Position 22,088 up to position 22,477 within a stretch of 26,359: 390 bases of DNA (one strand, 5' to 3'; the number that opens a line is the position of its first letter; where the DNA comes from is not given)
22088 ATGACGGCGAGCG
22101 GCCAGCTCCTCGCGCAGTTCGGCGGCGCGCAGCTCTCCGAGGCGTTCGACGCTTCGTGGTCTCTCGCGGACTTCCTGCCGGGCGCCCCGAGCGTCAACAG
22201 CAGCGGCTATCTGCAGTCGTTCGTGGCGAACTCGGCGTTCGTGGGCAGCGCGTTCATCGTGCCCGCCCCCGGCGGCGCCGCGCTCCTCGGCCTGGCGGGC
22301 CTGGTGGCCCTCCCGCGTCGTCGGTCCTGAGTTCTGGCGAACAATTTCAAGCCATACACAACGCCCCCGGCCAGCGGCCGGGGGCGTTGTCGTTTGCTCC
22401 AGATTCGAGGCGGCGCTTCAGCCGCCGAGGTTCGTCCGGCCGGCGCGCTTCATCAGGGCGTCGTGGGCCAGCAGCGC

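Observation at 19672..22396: Tandem array of three monocistronic paralogs encoding small secreted proteins with a variant PEP-CTERM tail (VP[AT]PG...RRR)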

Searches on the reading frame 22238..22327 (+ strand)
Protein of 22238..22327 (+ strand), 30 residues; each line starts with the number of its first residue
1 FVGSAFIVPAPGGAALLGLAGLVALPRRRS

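Call 16: search_protein_families(library=ncbifam, proteins=[window:22238-22327:+], max_evalue=10)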
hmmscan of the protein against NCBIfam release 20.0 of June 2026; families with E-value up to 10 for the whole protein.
seq(30 aa): 7 families
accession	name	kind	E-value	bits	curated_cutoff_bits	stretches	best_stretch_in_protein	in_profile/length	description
TIGR03901.2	MYXO-CTERM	domain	0.0034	17.7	20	1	10-29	14-32/34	MYXO-CTERM sorting domain-containing protein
TIGR03382.1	GC_trans_RRR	domain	0.022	15.4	15.85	1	9-29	7-27/27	MYXO-CTERM sorting domain-containing protein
NF041927.1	Xrt_dep_XDP1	equivalog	0.036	14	125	1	8-29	219-242/242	exosortase-dependent surface protein XDP1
NF038125.1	PEP_CTERM_THxN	subfamily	0.068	12.7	85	1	6-29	222-246/246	THxN family PEP-CTERM protein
TIGR02595.1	PEP_CTERM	domain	0.084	13.8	16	1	8-29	1-22/24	PEP-CTERM sorting domain-containing protein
NF041538.1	PEP_EDSA_1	subfamily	0.14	11.8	100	1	5-29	283-307/307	EDSAP-1 family PEP-CTERM protein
NF033554.9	floc_PepA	equivalog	0.25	11.1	80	1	6-30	233-261/261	flocculation-associated PEP-CTERM protein PepA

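Call 67: search_protein_families(library=ncbifam, alignment_id=A7, max_evalue=0.015)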
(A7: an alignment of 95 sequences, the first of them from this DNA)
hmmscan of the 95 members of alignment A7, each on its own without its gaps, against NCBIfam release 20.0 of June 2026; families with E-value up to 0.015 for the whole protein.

A. member 1, seq(26 aa): 1 family
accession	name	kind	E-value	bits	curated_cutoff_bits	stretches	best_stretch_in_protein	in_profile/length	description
TIGR03901.2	MYXO-CTERM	domain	0.008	16.5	20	1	6-25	14-32/34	MYXO-CTERM sorting domain-containing protein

B. families by the number of members that match (of 95 scanned): 32 families (the first 25 are shown)
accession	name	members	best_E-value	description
TIGR03901.2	MYXO-CTERM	64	5.6e-05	MYXO-CTERM sorting domain-containing protein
NF041927.1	Xrt_dep_XDP1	61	4.7e-05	exosortase-dependent surface protein XDP1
TIGR03382.1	GC_trans_RRR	54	0.00012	MYXO-CTERM sorting domain-containing protein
TIGR02595.1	PEP_CTERM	42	5.8e-05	PEP-CTERM sorting domain-containing protein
NF041538.1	PEP_EDSA_1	23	4.6e-05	EDSAP-1 family PEP-CTERM protein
NF038125.1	PEP_CTERM_THxN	21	9.7e-05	THxN family PEP-CTERM protein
NF033554.9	floc_PepA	20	1.8e-05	flocculation-associated PEP-CTERM protein PepA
NF038120.1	PEP_CTERM_QFxxD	17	0.00059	NF038120 family PEP-CTERM protein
NF038124.1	PEP_CTERM_TLD_A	11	0.00045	PEP_CTERM-anchored TLD domain-containing protein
NF058571.1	GVDTG_CTERM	10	0.0011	GVDTG sorting domain-containing protein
NF058582.1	Microco_LAVTG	9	0.00089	LAVTG motif-containing sortase-dependent surface protein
TIGR03867.1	MprA_tail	7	0.00096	MprA protease, GlyGly-CTERM protein-sorting domain-containing form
NF038129.1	PEP_NF038129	5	0.00061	NF038129 family PEP-CTERM protein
NF050189.1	PGAP-CTERM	5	0.0017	PGAP-CTERM sorting domain-containing protein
NF051874.1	PVV_CTERM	5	0.0018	PVV-CTERM domain-containing choice-of-anchor G protein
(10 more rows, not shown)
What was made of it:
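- On PEP-CTERM sorting domain (TIGR02595 / PF07589): In the family, about 42 of 95 isolated tails reach E <= 0.015, roughly 16 bits (call 67).
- Isolated tails reach roughly the TIGR02595 cut-off in 42 of 95 cases (call 67). The hydrophobic-plus-Arg part of the tail matches MYXO-CTERM models as often as PEP-CTERM models, so that part is generic (calls 16, 67). The hydrophobic-plus-Arg segment is generic and matches several unrelated sorting models equally well (calls 16, 67). The tails hit MYXO-CTERM models (64 of 95), GC_trans_RRR (54 of 95) and occasionally GlyGly-CTERM, PGAP-CTERM and PGF-CTERM models (call 67). The Pro-x-Pro spacing and position match PEP-CTERM, and 42 of 95 tails reach its cut-off (call 67).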
